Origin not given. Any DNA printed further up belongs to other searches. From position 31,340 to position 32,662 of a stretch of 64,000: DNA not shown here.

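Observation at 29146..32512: Divergent membrane module: SPFH-SHOCT protein facing a TPM-like membrane protein translationally coupled to a 2x(Tim44-like + zinc-ribbon) exported protein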

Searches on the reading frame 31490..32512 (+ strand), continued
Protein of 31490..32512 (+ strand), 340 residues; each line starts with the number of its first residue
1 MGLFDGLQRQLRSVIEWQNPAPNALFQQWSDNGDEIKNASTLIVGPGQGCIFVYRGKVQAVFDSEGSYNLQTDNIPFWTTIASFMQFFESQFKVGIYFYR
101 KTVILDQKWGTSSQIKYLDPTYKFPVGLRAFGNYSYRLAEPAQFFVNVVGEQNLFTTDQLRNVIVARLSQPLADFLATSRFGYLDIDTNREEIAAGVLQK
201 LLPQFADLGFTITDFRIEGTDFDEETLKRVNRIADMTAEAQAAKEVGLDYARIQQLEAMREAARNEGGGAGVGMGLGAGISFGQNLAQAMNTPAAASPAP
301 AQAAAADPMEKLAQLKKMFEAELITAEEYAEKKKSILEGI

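Call 27: search_dna_similar(query=window:31490-32512:+, collection=plasmids, mode=protein, max_rows=40, rows=spread)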
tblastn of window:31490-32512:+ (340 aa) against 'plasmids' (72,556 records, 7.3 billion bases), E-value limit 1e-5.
Records with a match: 153; places in all: 153; records where one place covers at least 80% of the query: 0.
Best place of each record, by identity: <60% 153.
By first word of the organism name: Ralstonia 133; Paracoccus 5; Vibrio 3; Burkholderia 3; Novosphingobium 3; Pseudorhodobacter 1; Gemmatirosa 1; Comamonas 1; Butyrivibrio 1; Bacteroides 1; and 1 more.
By predicted mobility (MOB-suite, as given by PLSDB): mobilizable 104; non-mobilizable 44; conjugative 5.
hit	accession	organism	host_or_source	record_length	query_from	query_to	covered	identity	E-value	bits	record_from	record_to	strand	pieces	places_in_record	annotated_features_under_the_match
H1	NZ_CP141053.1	Paracoccus denitrificans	-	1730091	1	236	69%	33.3%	6e-31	130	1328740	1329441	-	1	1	none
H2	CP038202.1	Paracoccus ferrooxidans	single cell,bioreactor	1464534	1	236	69%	32.5%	1e-30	129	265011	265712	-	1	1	SPFH domain-containing protein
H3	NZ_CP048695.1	Vibrio coralliilyticus OCN008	coral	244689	1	218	64%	33.3%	2e-27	120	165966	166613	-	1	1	SPFH domain-containing protein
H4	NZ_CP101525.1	Burkholderia arboris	mixed culture,soil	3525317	1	231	68%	29.8%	2e-23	108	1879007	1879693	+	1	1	none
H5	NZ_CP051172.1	Ralstonia pseudosolanacearum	Whole organism,potato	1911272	7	241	69%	27.4%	2e-23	108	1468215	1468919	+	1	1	none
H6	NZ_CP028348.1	Novosphingobium sp. THN1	cell culture,surface water of Lake Taihu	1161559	3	236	69%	27.2%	3e-17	91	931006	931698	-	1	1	record has no annotation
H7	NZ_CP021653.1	Ralstonia solanacearum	Solanum lycopersicum,Tomato with ...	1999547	7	241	69%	27.0%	7e-22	103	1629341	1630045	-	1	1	none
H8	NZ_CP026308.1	Ralstonia solanacearum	Musa sp.,pure culture,plants with Moko ...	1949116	7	241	69%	27.0%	8e-22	103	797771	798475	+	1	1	none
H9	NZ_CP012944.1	Ralstonia solanacearum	Cucumis sativus,cell culture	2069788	7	241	69%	27.0%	8e-22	103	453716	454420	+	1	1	none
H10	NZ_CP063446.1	Novosphingobium sp. ES2-1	mixed culture,activated sludge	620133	3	236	69%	26.8%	9e-16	86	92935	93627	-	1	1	SPFH domain-containing protein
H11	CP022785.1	Ralstonia solanacearum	Solanum tuberosum,single cell,Potato ...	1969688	7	241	69%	26.6%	1e-22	105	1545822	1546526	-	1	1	hypothetical protein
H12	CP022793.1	Ralstonia solanacearum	Solanum tuberosum,single cell,Potato ...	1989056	7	241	69%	26.6%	1e-22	105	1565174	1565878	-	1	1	hypothetical protein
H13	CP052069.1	Ralstonia solanacearum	tomato,cell culture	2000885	7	241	69%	26.6%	1e-22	105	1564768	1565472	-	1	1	none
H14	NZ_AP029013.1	Ralstonia pseudosolanacearum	-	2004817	7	241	69%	26.6%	1e-22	105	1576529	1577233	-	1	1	none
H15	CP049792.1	Ralstonia solanacearum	whole organism,isolated from the ...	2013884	7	241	69%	26.6%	1e-22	105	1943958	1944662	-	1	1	hypothetical protein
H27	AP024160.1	Ralstonia solanacearum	Zingiber officinale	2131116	7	241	69%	26.6%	1e-22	105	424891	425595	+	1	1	ydjI: antifreeze protein, type I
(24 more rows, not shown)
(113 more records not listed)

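Call 29: get_annotated_region(hit=H27, flank=5000)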
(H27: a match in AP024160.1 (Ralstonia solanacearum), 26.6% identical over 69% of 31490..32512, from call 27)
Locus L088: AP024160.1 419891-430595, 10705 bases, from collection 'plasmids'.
description: Ralstonia solanacearum MAFF 211479 plasmid pM211479 DNA, complete sequence
organism: Ralstonia solanacearum (NCBI taxid 305)
taxonomy: Bacteria; Pseudomonadota; Betaproteobacteria; Burkholderiales; Burkholderiaceae; Ralstonia; Ralstonia solanacearum
host: -; source: Zingiber officinale; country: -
typing (MOB-suite, as given by PLSDB): mobilizable; relaxase MOBP
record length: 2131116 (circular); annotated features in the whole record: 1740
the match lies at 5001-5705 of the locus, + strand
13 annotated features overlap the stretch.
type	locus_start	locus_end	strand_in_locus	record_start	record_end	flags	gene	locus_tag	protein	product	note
CDS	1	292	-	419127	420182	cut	-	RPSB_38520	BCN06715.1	hypothetical protein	-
CDS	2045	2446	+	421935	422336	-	-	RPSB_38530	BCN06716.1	IS2 repressor TnpA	-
CDS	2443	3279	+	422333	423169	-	insD_12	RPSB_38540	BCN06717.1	integrase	-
CDS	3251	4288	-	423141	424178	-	-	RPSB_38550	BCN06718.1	putative family 20 transposase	-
CDS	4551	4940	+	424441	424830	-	-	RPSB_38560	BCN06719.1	DUF350 domain-containing protein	-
CDS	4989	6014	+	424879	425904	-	ydjI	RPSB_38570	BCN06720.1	antifreeze protein, type I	-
CDS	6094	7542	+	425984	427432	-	-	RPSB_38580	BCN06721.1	membrane protein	-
CDS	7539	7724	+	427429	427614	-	-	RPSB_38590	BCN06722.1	hypothetical protein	-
CDS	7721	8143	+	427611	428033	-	-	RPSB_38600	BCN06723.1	hypothetical protein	-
CDS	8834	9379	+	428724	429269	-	fimT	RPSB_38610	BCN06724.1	pre-pilin like leader sequence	-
CDS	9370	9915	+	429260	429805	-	-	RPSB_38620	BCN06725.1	hypothetical protein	-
CDS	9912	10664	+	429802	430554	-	-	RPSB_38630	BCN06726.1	hypothetical protein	-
CDS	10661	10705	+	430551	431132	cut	-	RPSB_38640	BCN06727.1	hypothetical protein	-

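Call 30: get_annotated_region(hit=H2, flank=5000)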
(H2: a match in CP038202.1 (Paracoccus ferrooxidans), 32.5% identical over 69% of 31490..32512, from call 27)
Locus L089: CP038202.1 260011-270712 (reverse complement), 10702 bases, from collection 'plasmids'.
description: Paracoccus ferrooxidans strain NCCB 100066 plasmid pFER4, complete sequence
organism: Paracoccus ferrooxidans (NCBI taxid 327104)
taxonomy: Bacteria; Pseudomonadota; Alphaproteobacteria; Rhodobacterales; Paracoccaceae; Paracoccus; Paracoccus ferrooxidans
host: -; source: single cell,bioreactor; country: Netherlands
typing (MOB-suite, as given by PLSDB): non-mobilizable; replicon rep_cluster_746; mating-pair formation MPF_T
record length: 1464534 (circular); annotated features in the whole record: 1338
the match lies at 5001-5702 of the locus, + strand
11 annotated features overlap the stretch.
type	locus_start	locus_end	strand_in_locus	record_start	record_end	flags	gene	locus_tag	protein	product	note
CDS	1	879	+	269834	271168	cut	-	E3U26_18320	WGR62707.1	AI-2E family transporter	-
CDS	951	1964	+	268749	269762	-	-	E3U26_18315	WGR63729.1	GlxA family transcriptional regulator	-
CDS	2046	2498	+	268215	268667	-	-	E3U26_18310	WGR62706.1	hypothetical protein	-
CDS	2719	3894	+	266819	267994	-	-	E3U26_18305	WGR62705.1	toxic anion resistance protein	-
CDS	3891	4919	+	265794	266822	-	-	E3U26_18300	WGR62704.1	DUF2927 domain-containing protein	-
CDS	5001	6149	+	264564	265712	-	-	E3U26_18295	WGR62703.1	SPFH domain-containing protein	-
CDS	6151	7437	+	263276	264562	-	-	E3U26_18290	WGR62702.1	zinc ribbon domain-containing protein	-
CDS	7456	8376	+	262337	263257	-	-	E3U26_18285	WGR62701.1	carbohydrate kinase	-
CDS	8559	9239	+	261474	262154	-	-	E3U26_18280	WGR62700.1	exopolysaccharide biosynthesis protein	-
CDS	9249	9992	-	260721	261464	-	-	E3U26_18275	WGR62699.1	GntR family transcriptional regulator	-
CDS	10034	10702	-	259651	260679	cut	-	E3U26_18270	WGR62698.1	Gfo/Idh/MocA family oxidoreductase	-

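Call 31: get_annotated_region(hit=H3, flank=5000)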
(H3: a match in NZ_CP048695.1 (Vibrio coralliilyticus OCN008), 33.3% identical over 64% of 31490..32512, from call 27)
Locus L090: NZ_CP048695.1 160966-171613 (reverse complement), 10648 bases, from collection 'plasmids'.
description: Vibrio coralliilyticus OCN008 plasmid unnamed1, complete sequence
organism: Vibrio coralliilyticus OCN008 (NCBI taxid 1384040)
taxonomy: Bacteria; Pseudomonadota; Gammaproteobacteria; Vibrionales; Vibrionaceae; Vibrio; Vibrio coralliilyticus; Vibrio coralliilyticus OCN008
host: -; source: coral; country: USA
typing (MOB-suite, as given by PLSDB): non-mobilizable; replicon rep_cluster_564
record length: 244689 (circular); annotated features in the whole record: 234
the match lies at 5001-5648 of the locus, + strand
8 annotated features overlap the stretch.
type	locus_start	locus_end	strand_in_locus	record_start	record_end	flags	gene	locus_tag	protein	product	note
CDS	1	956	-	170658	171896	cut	-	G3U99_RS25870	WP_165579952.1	TRAFs-binding domain-containing protein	-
CDS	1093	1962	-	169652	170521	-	-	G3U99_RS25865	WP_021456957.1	toll/interleukin-1 receptor domain-containing protein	GO:0007165 - signal transduction [Evidence IEA]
CDS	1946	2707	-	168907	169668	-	-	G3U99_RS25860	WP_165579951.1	hypothetical protein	-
CDS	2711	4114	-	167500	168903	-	-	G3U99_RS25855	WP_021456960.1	hypothetical protein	-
CDS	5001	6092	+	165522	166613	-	-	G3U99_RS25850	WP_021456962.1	SPFH domain-containing protein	-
CDS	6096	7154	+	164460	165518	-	-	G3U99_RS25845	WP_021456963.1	hypothetical protein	-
CDS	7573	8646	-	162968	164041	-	-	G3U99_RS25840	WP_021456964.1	LacI family DNA-binding transcriptional regulator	-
CDS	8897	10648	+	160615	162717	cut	-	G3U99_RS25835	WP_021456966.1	alpha-galactosidase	-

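Call 32: search_protein_families(library=pfam, proteins=[L089:6151-7437:+, L088:6094-7542:+, L090:6096-7154:+, L084:7016-7672:+, L088:4989-6014:+, L089:5001-6149:+], max_evalue=0.1)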
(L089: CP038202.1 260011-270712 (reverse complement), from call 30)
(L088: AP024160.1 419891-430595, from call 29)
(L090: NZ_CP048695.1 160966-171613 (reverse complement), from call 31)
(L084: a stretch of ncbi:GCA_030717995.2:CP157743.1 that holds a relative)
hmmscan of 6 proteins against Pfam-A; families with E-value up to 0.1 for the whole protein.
L089:6151-7437:+ (428 aa): 19 families
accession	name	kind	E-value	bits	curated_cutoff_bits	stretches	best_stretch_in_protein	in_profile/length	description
PF08271.17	Zn_Ribbon_TF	-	6.8e-05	22.8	29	1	10-35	1-27/43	TFIIB zinc-binding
PF01155.25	HypA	-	0.00015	22.2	28.9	0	101-134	66-97/112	Hydrogenase/urease nickel incorporation, metallochaperone, hypA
PF13248.11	Zn_ribbon_3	-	0.00026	20.8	27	0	105-116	2-13/26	zinc-ribbon domain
PF12773.13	DZR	-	0.00039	21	27.3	0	12-37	15-34/45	Double zinc ribbon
PF12647.12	RNHCP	-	0.0015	18.9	24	0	105-137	3-37/90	RNHCP domain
PF07295.17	DUF1451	-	0.0031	18.1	26.1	0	105-130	113-138/146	Zinc-ribbon containing domain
PF23548.1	Zn_ribbon_FGT1_2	-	0.0043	17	27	1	9-34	2-27/35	FORGETTER1 second zinc ribbon domain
PF23547.1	Zn_ribbon_FGT1_1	-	0.014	15.4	27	1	11-39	4-32/35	FORGETTER1 first zinc ribbon domain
PF06221.18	zf-C2HC5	-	0.025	15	25.8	0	106-142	18-53/54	Putative zinc finger motif, C2HC5-type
PF23455.1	DUF7129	-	0.033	14.4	30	0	108-133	14-37/45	Domain of unknown function (DUF7129)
PF18319.7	Zn_ribbon_PriA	-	0.038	14.4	26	1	12-37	1-26/27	PriA DNA helicase Cys-rich region (CRR) domain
PF25206.1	DUF7836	-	0.04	14.2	26.7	0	96-117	21-42/59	Domain of unknown function (DUF7836)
PF17283.8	Zn_ribbon_SprT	-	0.058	13.9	28.1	0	107-131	6-32/38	SprT-like zinc ribbon domain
PF14369.11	Zn_ribbon_19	-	0.067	13.8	30.8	0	108-130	5-28/35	zinc-ribbon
PF13240.11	Zn_Ribbon_1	-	0.068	13.4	25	0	108-116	2-10/23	zinc-ribbon domain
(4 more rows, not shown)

L088:6094-7542:+ (482 aa): 14 families
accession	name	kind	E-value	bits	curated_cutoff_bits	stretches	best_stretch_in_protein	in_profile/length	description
PF13785.11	DUF4178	-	1.2e-30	106.8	25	2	277-408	3-135/136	Domain of unknown function (DUF4178)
PF12773.13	DZR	-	3.9e-05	24.2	27.3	1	225-255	15-38/45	Double zinc ribbon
PF13248.11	Zn_ribbon_3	-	3.9e-05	23.4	27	0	3-13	2-12/26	zinc-ribbon domain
PF24441.1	DUF7560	-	0.00058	19.9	27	1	222-255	5-41/44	Family of unknown function (DUF7560)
PF01155.25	HypA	-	0.0037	17.7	28.9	0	221-250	69-95/112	Hydrogenase/urease nickel incorporation, metallochaperone, hypA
PF18912.6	DZR_2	-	0.007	16.6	27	0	4-32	8-31/56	Double zinc ribbon domain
PF24460.1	DUF7575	-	0.0078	16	28.5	0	243-253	5-15/28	Domain of unknown function (DUF7575)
PF09297.16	Zn_ribbon_NUD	-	0.0083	16.2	24.8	0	6-17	6-17/32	NADH pyrophosphatase zinc ribbon domain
PF06221.18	zf-C2HC5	-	0.011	16.1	25.8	0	4-37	18-49/54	Putative zinc finger motif, C2HC5-type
PF24463.1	DUF7577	-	0.015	15.3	28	0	5-14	4-13/27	Domain of unknown function (DUF7577)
PF07191.17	Zn_ribbon_6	-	0.02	15.4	25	0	223-253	17-41/67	Double zinc ribbon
PF23454.1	Zn_ribbon_Brz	-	0.061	14.4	27.9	0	239-262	3-26/58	Transcriptional regulator Brz zinc beta ribbon domain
PF03884.20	YacG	-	0.063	13.4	25.5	0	5-26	2-23/52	DNA gyrase inhibitor YacG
PF03119.21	DNA_ligase_ZBD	-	0.064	13.6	25.8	0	5-17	1-12/27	NAD-dependent DNA ligase C4 zinc finger domain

L090:6096-7154:+ (352 aa): 4 families
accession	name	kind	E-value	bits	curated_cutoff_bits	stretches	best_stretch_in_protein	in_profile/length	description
PF06943.17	zf-LSD1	-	0.0092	16.3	20.2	1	7-30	1-24/25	LSD1 zinc finger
PF18319.7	Zn_ribbon_PriA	-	0.011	16.2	26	1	7-29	1-23/27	PriA DNA helicase Cys-rich region (CRR) domain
PF10080.14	FtrD-like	-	0.028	15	26.3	0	6-35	36-64/101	Membrane iron-sulfur containing protein FtrD-like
PF22191.2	IBR_1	-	0.057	13.7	27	0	6-32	5-31/47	IBR domain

L084:7016-7672:+ (218 aa): 8 families
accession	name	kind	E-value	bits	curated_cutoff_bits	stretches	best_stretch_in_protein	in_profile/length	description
PF13453.11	Zn_ribbon_TFIIB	-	7.4e-15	54.5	22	2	46-87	2-40/41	Transcription factor zinc-finger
PF12773.13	DZR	-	1.1e-05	25.9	27.3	1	2-22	25-45/45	Double zinc ribbon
PF18551.6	TackOD1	-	0.0099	15.9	32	1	3-79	76-160/188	Thaumarchaeal output domain 1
PF25122.1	DUF7815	-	0.012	16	25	1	3-22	4-25/27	Domain of unknown function (DUF7815)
PF13248.11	Zn_ribbon_3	-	0.045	13.7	27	0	1-24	2-25/26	zinc-ribbon domain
PF10571.15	UPF0547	-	0.071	13.7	29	0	4-22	3-21/26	Uncharacterised protein family UPF0547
PF21957.2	Zn_ribbon_16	-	0.078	13.4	27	0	33-52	1-23/65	Zinc beta-ribbon finger, putative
PF13240.11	Zn_Ribbon_1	-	0.096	13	25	1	4-22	2-20/23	zinc-ribbon domain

L088:4989-6014:+ (341 aa): 4 families
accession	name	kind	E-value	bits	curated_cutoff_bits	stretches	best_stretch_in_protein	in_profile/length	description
PF13421.11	Band_7_1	-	1.3e-72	244.3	24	1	25-233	2-210/211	SPFH domain-Band 7 family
PF01145.31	Band_7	-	1.8e-17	64.4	23.6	1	41-235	2-164/176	SPFH domain / Band 7 family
PF09851.14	SHOCT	-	3.9e-06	26.9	27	1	307-332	2-27/28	Short C-terminal domain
PF05120.17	GvpG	-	0.046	14.3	30.6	1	306-336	35-65/67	Gas vesicle protein G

L089:5001-6149:+ (382 aa): 5 families
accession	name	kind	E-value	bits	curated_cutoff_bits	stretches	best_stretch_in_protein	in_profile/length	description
PF13421.11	Band_7_1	-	2.5e-105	351.2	24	1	26-236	1-211/211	SPFH domain-Band 7 family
PF14237.11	GYF_2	-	7.7e-19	67.7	25.8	1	315-364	1-50/50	GYF domain 2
PF01145.31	Band_7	-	1.5e-15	58.2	23.6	1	43-236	2-163/176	SPFH domain / Band 7 family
PF08430.17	Forkhead_N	-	0.027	15.5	22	1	232-286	22-73/135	Forkhead N-terminal region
PF16208.10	Keratin_2_head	-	0.059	13.9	28.2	1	230-282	56-110/161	Keratin type II head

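Call 37: search_solved_structures(query=window:31490-32512:+, max_evalue=1)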
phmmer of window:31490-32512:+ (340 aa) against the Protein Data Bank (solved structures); distinct sequences matched with E-value up to 1: 0.

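Call 67: search_protein_families(library=padloc, proteins=[window:31490-32512:+], max_evalue=0.01)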
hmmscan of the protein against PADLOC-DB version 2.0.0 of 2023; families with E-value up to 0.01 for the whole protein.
window:31490-32512:+ (340 aa): 0 families

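Call 89: find_encoding_contigs(protein=P0289, flank=5000, max_places=1)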
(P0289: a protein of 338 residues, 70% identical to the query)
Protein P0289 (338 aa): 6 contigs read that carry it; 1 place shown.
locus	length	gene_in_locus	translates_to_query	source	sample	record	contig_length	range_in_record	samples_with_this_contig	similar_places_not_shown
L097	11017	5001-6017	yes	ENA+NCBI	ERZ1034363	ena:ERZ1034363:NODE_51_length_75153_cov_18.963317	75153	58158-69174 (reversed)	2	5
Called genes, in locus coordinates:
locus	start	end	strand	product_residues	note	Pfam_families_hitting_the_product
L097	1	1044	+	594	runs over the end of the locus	PF00270:DEAD, PF04851:ResIII (weak), PF00271:Helicase_C, PF25399:DeaD_dimer, PF03880:DbpA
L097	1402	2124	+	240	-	-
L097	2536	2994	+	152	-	-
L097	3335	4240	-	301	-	PF00291:PALP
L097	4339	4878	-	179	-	PF25084:LbH_EIF2B (faint), PF25087:GMPPB_C (faint), PF21711:DCTN5 (weak), PF00132:Hexapep (weak)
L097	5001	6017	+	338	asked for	PF13421:Band_7_1, PF01145:Band_7, PF09851:SHOCT (weak)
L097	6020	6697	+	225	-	PF13453:Zn_ribbon_TFIIB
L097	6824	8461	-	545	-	PF27104:FimW_N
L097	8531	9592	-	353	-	-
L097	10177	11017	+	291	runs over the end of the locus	PF00701:DHDPS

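Call 90: find_encoding_contigs(protein=P0294, flank=5000, max_places=1)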
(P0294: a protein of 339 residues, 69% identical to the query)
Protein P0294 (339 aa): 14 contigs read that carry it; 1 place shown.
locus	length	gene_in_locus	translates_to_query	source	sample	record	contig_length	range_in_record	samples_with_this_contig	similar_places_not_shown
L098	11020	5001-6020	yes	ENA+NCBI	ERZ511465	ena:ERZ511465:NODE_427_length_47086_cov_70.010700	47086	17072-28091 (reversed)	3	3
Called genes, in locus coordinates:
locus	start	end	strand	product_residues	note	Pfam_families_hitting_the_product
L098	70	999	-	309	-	PF01584:CheW, PF00072:Response_reg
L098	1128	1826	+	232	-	PF17656:ChapFlgA_N, PF13144:ChapFlgA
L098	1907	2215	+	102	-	PF04316:FlgM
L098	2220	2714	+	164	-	PF05130:FlgN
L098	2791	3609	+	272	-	PF07317:PilZN, PF07238:PilZ (weak)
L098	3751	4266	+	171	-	-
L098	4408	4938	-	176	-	PF21711:DCTN5, PF25084:LbH_EIF2B (faint), PF00132:Hexapep, PF25087:GMPPB_C (faint), PF00132:Hexapep (weak)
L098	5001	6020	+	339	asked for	PF13421:Band_7_1, PF01145:Band_7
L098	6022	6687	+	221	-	PF13453:Zn_ribbon_TFIIB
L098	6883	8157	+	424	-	PF00027:cNMP_binding (weak), PF08668:HDOD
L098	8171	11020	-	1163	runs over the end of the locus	PF02811:PHP, PF07733:DNA_pol3_alpha, PF17657:DNA_pol3_finger, PF14579:HHH_6, PF01336:tRNA_anti-codon, PF20914:DNA_pol_IIIA_C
